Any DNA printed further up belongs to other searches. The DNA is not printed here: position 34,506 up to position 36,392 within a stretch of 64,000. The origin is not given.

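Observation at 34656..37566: Co-directional cytochrome P450 and HemN-like radical SAM gene pair next to uvrC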

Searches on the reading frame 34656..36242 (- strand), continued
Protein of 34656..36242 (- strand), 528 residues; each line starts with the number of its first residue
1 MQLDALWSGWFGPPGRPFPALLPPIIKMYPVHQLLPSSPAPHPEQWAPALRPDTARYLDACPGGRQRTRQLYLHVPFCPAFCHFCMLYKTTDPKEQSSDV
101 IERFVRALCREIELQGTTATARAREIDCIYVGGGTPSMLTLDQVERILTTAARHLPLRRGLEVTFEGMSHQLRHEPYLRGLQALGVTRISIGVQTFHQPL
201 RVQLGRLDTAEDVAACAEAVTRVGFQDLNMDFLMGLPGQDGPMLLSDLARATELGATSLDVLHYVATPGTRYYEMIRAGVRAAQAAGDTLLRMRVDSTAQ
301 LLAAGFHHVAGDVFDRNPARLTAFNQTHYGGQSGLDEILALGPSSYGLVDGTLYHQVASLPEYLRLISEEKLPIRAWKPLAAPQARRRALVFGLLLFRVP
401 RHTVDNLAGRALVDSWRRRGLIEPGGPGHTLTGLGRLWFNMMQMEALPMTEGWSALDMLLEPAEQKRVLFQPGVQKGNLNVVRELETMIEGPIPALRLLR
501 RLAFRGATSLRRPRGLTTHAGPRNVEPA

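Call 43: search_protein_representatives(alignment_id=A1)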
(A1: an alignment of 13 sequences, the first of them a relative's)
Query: 13 sequences, 531 profile positions. Proteins with E-value up to 0.001 (for the whole library): 28627; up to 1e-10: 19584; up to 1e-30: 3142. The best 150 are listed.
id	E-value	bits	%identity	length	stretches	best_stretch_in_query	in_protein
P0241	2.8e-256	867.5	-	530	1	8-524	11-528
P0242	1.9e-129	449.0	-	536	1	5-459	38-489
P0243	4.2e-114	398.3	-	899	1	8-465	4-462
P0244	1.2e-111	390.2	-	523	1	9-476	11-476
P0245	3.5e-111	388.7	-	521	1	10-509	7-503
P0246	6.5e-109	381.2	-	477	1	59-504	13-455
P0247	1.1e-107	377.1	-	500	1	43-506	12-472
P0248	1.6e-107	376.6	-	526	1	10-488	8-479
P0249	4.4e-107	375.2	-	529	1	11-513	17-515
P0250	2.4e-104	366.2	-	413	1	11-417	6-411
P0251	1.0e-103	364.0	-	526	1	11-508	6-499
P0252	2.7e-92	326.4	-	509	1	63-475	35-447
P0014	6.1e-92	325.2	-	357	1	8-206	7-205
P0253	6.3e-91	321.9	-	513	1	12-467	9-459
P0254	4.2e-89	315.8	-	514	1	13-490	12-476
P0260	1.2e-65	238.4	-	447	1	41-444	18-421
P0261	2.0e-65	237.7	-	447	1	29-442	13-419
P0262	3.4e-63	230.3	-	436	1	62-455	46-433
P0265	5.0e-61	223.2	-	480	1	59-446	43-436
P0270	4.7e-59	216.7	-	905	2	35-310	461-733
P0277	1.9e-56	208.0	-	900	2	54-317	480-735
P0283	8.9e-56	205.9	-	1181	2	59-389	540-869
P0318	4.5e-51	190.3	-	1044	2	50-259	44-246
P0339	6.2e-49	183.3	-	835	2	65-438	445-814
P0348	3.4e-48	180.8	-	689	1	53-435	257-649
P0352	5.7e-48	180.1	-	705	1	44-442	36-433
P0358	1.1e-47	179.2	-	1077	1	38-402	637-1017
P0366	4.6e-47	177.1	-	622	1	63-439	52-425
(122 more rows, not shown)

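Call 44: search_solved_structures(query=A1, max_evalue=0.001, show_alignments=1)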
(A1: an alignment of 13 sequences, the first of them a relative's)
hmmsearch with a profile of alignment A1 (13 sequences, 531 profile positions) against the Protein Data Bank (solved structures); distinct sequences matched with E-value up to 0.001: 5.
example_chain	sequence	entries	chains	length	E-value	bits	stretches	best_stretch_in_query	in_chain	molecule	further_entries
1olt_A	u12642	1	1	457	6.3e-38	133.7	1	63-435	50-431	OXYGEN-INDEPENDENT COPROPORPHYRINOGEN III OXIDASE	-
9p2u_A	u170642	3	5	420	4.7e-28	101.1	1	63-269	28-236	Radical S-adenosylmethionine methyltransferase NocN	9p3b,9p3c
6iad_A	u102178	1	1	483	0.00075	21.3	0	175-281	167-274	Histone acetyltransferase, ELP3 family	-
6iaz_A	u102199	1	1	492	0.00077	21.2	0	175-281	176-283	Histone acetyltransferase, ELP3 family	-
6ia8_A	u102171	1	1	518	0.00084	21.1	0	175-281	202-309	Histone acetyltransferase, ELP3 family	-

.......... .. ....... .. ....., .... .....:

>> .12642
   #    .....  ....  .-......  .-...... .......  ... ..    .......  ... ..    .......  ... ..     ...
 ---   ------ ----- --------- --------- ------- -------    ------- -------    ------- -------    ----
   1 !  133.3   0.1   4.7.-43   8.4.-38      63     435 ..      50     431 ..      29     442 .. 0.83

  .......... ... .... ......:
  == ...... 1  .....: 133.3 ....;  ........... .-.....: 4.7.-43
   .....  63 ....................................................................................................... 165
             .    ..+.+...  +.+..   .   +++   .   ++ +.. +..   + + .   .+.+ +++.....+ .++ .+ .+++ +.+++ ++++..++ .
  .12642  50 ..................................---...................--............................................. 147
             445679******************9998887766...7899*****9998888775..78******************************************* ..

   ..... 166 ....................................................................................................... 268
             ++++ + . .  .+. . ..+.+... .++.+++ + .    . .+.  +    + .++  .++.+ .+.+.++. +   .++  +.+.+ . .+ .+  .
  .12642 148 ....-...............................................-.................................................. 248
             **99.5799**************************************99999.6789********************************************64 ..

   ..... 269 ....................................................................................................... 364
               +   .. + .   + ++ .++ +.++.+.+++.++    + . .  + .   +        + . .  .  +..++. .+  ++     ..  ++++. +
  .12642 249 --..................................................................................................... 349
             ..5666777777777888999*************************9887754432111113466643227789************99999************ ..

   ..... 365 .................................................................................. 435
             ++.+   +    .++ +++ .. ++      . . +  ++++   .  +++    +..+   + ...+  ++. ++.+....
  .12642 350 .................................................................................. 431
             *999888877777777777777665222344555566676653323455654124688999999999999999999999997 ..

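Call 60: predict_structure(alignment_id=A1)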
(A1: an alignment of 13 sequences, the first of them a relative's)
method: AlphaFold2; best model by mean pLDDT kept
length: 528 residues; sequences in the alignment: 13
mean_pLDDT: 73.2   pTM: 0.75
mean pLDDT of the five models: 73.2, 70.8, 65.1, 61.2, 51.9
residues with pLDDT >= 90: 120; 70-90: 210; 50-70: 118; < 50: 80
segments of 3 or more residues with pLDDT < 50: 1-31, 83-91, 470-486, 508-528
pLDDT, mean of each block of 10 residues (from residue 1): 36 38 44 66 88 80 66 77 46 70 94 93 88 71 96 94 87 93 94 88 80 94 91 84 95 91 64 60 67 85 85 80 61 68 82 80 93 85 77 74 80 84 85 75 57 62 58 38 45 65 57 30 30
secondary structure, 60 per line:
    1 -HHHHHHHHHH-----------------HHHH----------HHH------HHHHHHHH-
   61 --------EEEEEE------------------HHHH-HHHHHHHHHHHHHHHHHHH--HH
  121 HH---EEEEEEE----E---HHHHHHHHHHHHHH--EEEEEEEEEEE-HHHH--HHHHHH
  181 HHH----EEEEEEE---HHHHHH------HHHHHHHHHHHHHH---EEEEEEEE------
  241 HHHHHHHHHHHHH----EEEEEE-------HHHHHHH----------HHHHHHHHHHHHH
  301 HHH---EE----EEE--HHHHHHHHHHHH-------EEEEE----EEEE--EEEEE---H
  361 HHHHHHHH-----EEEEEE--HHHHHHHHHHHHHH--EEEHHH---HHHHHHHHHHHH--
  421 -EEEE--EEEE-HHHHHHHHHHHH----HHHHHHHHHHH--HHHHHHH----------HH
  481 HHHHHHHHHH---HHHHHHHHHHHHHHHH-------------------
elements in order: H2-11 H29-32 H52-59 E69-74 H93-96 H98-116 H119-122 E126-132 H141-154 E157-167 H169-172 H175-183 E188-194 H198-203 H210-223 E227-234 H241-253 E258-263 H271-277 H288-303 E313-315 H318-329 E337-341 E346-349 E352-356 H360-368 E374-379 H382-395 E398-400 H407-418 E422-425 E428-431 H433-444 H449-459 H462-468 H479-490 H494-509

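Call 62: search_protein_families(library=ncbifam, proteins=[P0242, P0243, P0244, P0245, P0249, P0253, P0260, P0261, P0262, P0265], max_evalue=1e-20)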
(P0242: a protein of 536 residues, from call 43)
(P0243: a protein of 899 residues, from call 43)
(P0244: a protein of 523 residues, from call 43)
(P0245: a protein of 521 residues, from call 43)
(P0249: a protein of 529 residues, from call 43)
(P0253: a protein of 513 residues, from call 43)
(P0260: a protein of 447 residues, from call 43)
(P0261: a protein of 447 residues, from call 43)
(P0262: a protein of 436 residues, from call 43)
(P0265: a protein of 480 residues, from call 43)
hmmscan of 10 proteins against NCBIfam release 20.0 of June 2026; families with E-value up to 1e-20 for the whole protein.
P0242 (536 aa): 9 families
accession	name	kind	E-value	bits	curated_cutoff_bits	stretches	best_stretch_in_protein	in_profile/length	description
TIGR04107.1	rSAM_HutW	equivalog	1.1e-68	232.1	400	1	86-475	27-415/419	heme anaerobic degradation radical SAM methyltransferase ChuW/HutW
TIGR00538.1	hemN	equivalog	3.9e-40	138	324.95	1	98-418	51-371/454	oxygen-independent coproporphyrinogen III oxidase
NF006067.1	PRK08208.1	equivalog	1.2e-37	129.9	380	1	95-349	34-276/427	STM4012 family radical SAM protein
TIGR03994.1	rSAM_HemZ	equivalog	1.5e-32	113.3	321.4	1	94-307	82-290/401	coproporphyrinogen dehydrogenase HemZ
TIGR00539.1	hemN_rel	equivalog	1.5e-30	106.5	205.4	1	99-421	3-308/361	radical SAM family heme chaperone HemW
NF006064.0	PRK08207.2-2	equivalog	6e-27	94.8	504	1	96-303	144-348/465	coproporphyrinogen III oxidase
NF006385.0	PRK08629.1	equivalog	3.3e-24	85.5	355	1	94-424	50-356/439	coproporphyrinogen III oxidase family protein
NF006060.0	PRK08207.1-3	equivalog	7.3e-24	84.4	653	1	97-322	150-373/477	coproporphyrinogen III oxidase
NF005133.0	PRK06582.1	equivalog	2.7e-21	76.1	597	1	97-373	12-274/390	coproporphyrinogen III oxidase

P0243 (899 aa): 7 families
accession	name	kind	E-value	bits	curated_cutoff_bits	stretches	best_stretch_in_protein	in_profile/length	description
TIGR04107.1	rSAM_HutW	equivalog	2.8e-63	214.2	400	1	62-442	40-415/419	heme anaerobic degradation radical SAM methyltransferase ChuW/HutW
TIGR00538.1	hemN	equivalog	7.9e-36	123.8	324.95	1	63-431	51-428/454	oxygen-independent coproporphyrinogen III oxidase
NF006067.1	PRK08208.1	equivalog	6.3e-35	120.9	380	1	58-336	32-294/427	STM4012 family radical SAM protein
TIGR00539.1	hemN_rel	equivalog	1.2e-30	106.9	205.4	1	64-312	3-237/361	radical SAM family heme chaperone HemW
TIGR03994.1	rSAM_HemZ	equivalog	1.5e-30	106.6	321.4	1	62-258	85-275/401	coproporphyrinogen dehydrogenase HemZ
NF006385.0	PRK08629.1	equivalog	6.5e-27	94.4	355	1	64-394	55-360/439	coproporphyrinogen III oxidase family protein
NF006064.0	PRK08207.2-2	equivalog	6e-24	84.9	504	1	62-255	145-334/465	coproporphyrinogen III oxidase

P0244 (523 aa): 8 families
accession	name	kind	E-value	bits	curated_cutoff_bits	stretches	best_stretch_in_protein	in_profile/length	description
TIGR04107.1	rSAM_HutW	equivalog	5.8e-68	229.6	400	1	53-446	25-416/419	heme anaerobic degradation radical SAM methyltransferase ChuW/HutW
TIGR00538.1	hemN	equivalog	1.9e-35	122.6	324.95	1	70-395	52-377/454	oxygen-independent coproporphyrinogen III oxidase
NF006067.1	PRK08208.1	equivalog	1.3e-33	116.6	380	1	66-319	34-275/427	STM4012 family radical SAM protein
TIGR03994.1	rSAM_HemZ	equivalog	6.3e-30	104.6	321.4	1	70-273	87-285/401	coproporphyrinogen dehydrogenase HemZ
TIGR00539.1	hemN_rel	equivalog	4.4e-27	95.1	205.4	1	70-351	3-267/361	radical SAM family heme chaperone HemW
NF006385.0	PRK08629.1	equivalog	8.2e-26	90.7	355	1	65-406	50-367/439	coproporphyrinogen III oxidase family protein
NF006064.0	PRK08207.2-2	equivalog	2.5e-24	86.1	504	1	70-273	147-347/465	coproporphyrinogen III oxidase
NF006060.0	PRK08207.1-3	equivalog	6.5e-21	74.6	653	1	70-295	152-375/477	coproporphyrinogen III oxidase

P0245 (521 aa): 10 families
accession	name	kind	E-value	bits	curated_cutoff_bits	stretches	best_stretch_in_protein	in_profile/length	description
TIGR04107.1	rSAM_HutW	equivalog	1.7e-67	228.1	400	1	40-441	17-416/419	heme anaerobic degradation radical SAM methyltransferase ChuW/HutW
TIGR00538.1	hemN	equivalog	8.1e-41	140.3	324.95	1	64-386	52-373/454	oxygen-independent coproporphyrinogen III oxidase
NF006067.1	PRK08208.1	equivalog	1.2e-35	123.3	380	1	61-439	35-414/427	STM4012 family radical SAM protein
TIGR00539.1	hemN_rel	equivalog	3.9e-34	118.3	205.4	1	63-371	2-293/361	radical SAM family heme chaperone HemW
TIGR03994.1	rSAM_HemZ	equivalog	2.1e-33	116.1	321.4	1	63-271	86-289/401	coproporphyrinogen dehydrogenase HemZ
NF006385.0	PRK08629.1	equivalog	1.4e-29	103.2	355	1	59-388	50-354/439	coproporphyrinogen III oxidase family protein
NF006064.0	PRK08207.2-2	equivalog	1.5e-28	100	504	1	64-270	147-350/465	coproporphyrinogen III oxidase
NF006060.0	PRK08207.1-3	equivalog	1.6e-23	83.3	653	1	64-266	152-352/477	coproporphyrinogen III oxidase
NF005133.0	PRK06582.1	equivalog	7.3e-22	77.9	597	1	64-302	14-242/390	coproporphyrinogen III oxidase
NF006061.0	PRK08207.1-4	equivalog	1.7e-21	76.6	702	1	64-252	176-362/501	coproporphyrinogen III oxidase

P0249 (529 aa): 8 families
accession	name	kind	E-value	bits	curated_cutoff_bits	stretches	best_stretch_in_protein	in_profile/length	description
TIGR04107.1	rSAM_HutW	equivalog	1.5e-69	234.9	400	1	59-451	27-414/419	heme anaerobic degradation radical SAM methyltransferase ChuW/HutW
NF006067.1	PRK08208.1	equivalog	3e-36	125.3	380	1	68-326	32-277/427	STM4012 family radical SAM protein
TIGR00538.1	hemN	equivalog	8.3e-33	113.9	324.95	1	74-402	52-379/454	oxygen-independent coproporphyrinogen III oxidase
TIGR00539.1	hemN_rel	equivalog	1e-31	110.4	205.4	1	74-320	3-235/361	radical SAM family heme chaperone HemW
TIGR03994.1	rSAM_HemZ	equivalog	1.3e-30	106.8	321.4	1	71-278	84-285/401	coproporphyrinogen dehydrogenase HemZ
NF006064.0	PRK08207.2-2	equivalog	5.9e-30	104.7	504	1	71-279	144-348/465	coproporphyrinogen III oxidase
NF005133.0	PRK06582.1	equivalog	1.5e-22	80.2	597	1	70-280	10-210/390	coproporphyrinogen III oxidase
NF006385.0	PRK08629.1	equivalog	1.1e-21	77.1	355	1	74-384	55-339/439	coproporphyrinogen III oxidase family protein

P0253 (513 aa): 8 families
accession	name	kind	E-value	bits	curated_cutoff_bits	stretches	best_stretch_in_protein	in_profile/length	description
TIGR04107.1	rSAM_HutW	equivalog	2.7e-63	214.2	400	1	58-436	34-414/419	heme anaerobic degradation radical SAM methyltransferase ChuW/HutW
TIGR00538.1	hemN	equivalog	6.5e-35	120.8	324.95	1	66-381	52-371/454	oxygen-independent coproporphyrinogen III oxidase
NF006067.1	PRK08208.1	equivalog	3.5e-32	111.9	380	1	63-313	35-277/427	STM4012 family radical SAM protein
TIGR03994.1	rSAM_HemZ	equivalog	1.7e-29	103.1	321.4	1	65-256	86-276/401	coproporphyrinogen dehydrogenase HemZ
TIGR00539.1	hemN_rel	equivalog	2.6e-29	102.4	205.4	1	66-309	3-237/361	radical SAM family heme chaperone HemW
NF006385.0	PRK08629.1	equivalog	7.6e-23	81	355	1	66-369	55-338/439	coproporphyrinogen III oxidase family protein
NF006064.0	PRK08207.2-2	equivalog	3.2e-22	79.2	504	1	65-272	146-354/465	coproporphyrinogen III oxidase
NF006060.0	PRK08207.1-3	equivalog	5.8e-22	78.1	653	1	65-276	151-364/477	coproporphyrinogen III oxidase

P0260 (447 aa): 7 families
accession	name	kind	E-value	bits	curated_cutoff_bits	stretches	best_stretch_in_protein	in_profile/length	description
TIGR04107.1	rSAM_HutW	equivalog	1.6e-60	205.1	400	1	26-421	25-415/419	heme anaerobic degradation radical SAM methyltransferase ChuW/HutW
TIGR00538.1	hemN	equivalog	1.2e-39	136.4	324.95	1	41-349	48-357/454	oxygen-independent coproporphyrinogen III oxidase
TIGR00539.1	hemN_rel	equivalog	3e-36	125.3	205.4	1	45-337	3-279/361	radical SAM family heme chaperone HemW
NF006067.1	PRK08208.1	equivalog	5.4e-36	124.4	380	1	11-328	7-307/427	STM4012 family radical SAM protein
NF006385.0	PRK08629.1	equivalog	3.6e-31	108.4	355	1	37-419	47-412/439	coproporphyrinogen III oxidase family protein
TIGR03994.1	rSAM_HemZ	equivalog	1.7e-29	103.2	321.4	1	41-230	83-271/401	coproporphyrinogen dehydrogenase HemZ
NF006064.0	PRK08207.2-2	equivalog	3.9e-26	92.1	504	1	42-235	144-338/465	coproporphyrinogen III oxidase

P0261 (447 aa): 13 families
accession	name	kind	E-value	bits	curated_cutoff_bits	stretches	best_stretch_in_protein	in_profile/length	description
TIGR04107.1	rSAM_HutW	equivalog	1e-68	232.1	400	1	15-422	10-415/419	heme anaerobic degradation radical SAM methyltransferase ChuW/HutW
TIGR00539.1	hemN_rel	equivalog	1.5e-43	149.3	205.4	1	48-387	3-332/361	radical SAM family heme chaperone HemW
TIGR00538.1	hemN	equivalog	1.2e-39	136.4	324.95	1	26-352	30-357/454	oxygen-independent coproporphyrinogen III oxidase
NF006067.1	PRK08208.1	equivalog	8e-37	127.2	380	1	39-332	29-308/427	STM4012 family radical SAM protein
TIGR03994.1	rSAM_HemZ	equivalog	1.2e-34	120.1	321.4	1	36-234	75-272/401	coproporphyrinogen dehydrogenase HemZ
NF006064.0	PRK08207.2-2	equivalog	1.8e-32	113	504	1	38-239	137-339/465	coproporphyrinogen III oxidase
NF004567.0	PRK05904.1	equivalog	3e-29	102.3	355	1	45-240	6-194/353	coproporphyrinogen III oxidase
NF006385.0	PRK08629.1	equivalog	1.9e-28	99.4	355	1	39-373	46-356/439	coproporphyrinogen III oxidase family protein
NF006060.0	PRK08207.1-3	equivalog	4.7e-28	98.2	653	1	45-236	149-342/477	coproporphyrinogen III oxidase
NF006062.0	PRK08207.1-5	equivalog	8.8e-24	84.2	1007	1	47-236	150-341/476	coproporphyrinogen III oxidase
NF006065.0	PRK08207.2-4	equivalog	7.2e-23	81.3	922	1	40-239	163-367/484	coproporphyrinogen III oxidase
NF006066.0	PRK08207.2-5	equivalog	2.9e-21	75.7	1117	1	36-232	181-378/518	coproporphyrinogen III oxidase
NF006061.0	PRK08207.1-4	equivalog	6.7e-21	74.6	702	0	48-240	176-370/501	coproporphyrinogen III oxidase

P0262 (436 aa): 10 families
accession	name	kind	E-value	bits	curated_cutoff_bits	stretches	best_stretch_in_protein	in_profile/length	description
TIGR04107.1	rSAM_HutW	equivalog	1.2e-66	225.3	400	1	26-423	17-415/419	heme anaerobic degradation radical SAM methyltransferase ChuW/HutW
TIGR00538.1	hemN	equivalog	3e-52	177.9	324.95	1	21-430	21-446/454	oxygen-independent coproporphyrinogen III oxidase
NF006067.1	PRK08208.1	equivalog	9.1e-51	173.1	380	1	48-430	34-422/427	STM4012 family radical SAM protein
TIGR00539.1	hemN_rel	equivalog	1.3e-40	139.7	205.4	1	51-398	2-345/361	radical SAM family heme chaperone HemW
TIGR03994.1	rSAM_HemZ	equivalog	1.3e-35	123.3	321.4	1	49-281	84-315/401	coproporphyrinogen dehydrogenase HemZ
NF005133.0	PRK06582.1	equivalog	4.1e-33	114.9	597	1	51-283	13-242/390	coproporphyrinogen III oxidase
NF006064.0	PRK08207.2-2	equivalog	1.2e-32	113.5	504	1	50-321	145-426/465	coproporphyrinogen III oxidase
NF006385.0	PRK08629.1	equivalog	4.5e-32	111.4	355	1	43-414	46-405/439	coproporphyrinogen III oxidase family protein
NF006060.0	PRK08207.1-3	equivalog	1.1e-25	90.4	653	1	51-268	151-373/477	coproporphyrinogen III oxidase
NF004567.0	PRK05904.1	equivalog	1.8e-25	89.9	355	1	51-341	8-287/353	coproporphyrinogen III oxidase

P0265 (480 aa): 7 families
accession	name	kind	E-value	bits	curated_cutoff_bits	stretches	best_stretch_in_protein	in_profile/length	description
TIGR04107.1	rSAM_HutW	equivalog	1.8e-42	145.7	400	1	22-436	14-416/419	heme anaerobic degradation radical SAM methyltransferase ChuW/HutW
TIGR00539.1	hemN_rel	equivalog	1.6e-34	119.6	205.4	1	51-370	2-308/361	radical SAM family heme chaperone HemW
TIGR00538.1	hemN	equivalog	1.4e-32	113.1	324.95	1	50-356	50-358/454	oxygen-independent coproporphyrinogen III oxidase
NF006067.1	PRK08208.1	equivalog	6e-31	107.8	380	1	45-358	31-340/427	STM4012 family radical SAM protein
TIGR03994.1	rSAM_HemZ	equivalog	2e-26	93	321.4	1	44-233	79-267/401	coproporphyrinogen dehydrogenase HemZ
NF006385.0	PRK08629.1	equivalog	1.5e-23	83.3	355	1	32-349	36-330/439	coproporphyrinogen III oxidase family protein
NF006060.0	PRK08207.1-3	equivalog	7.9e-21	74.4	653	0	51-232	151-334/477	coproporphyrinogen III oxidase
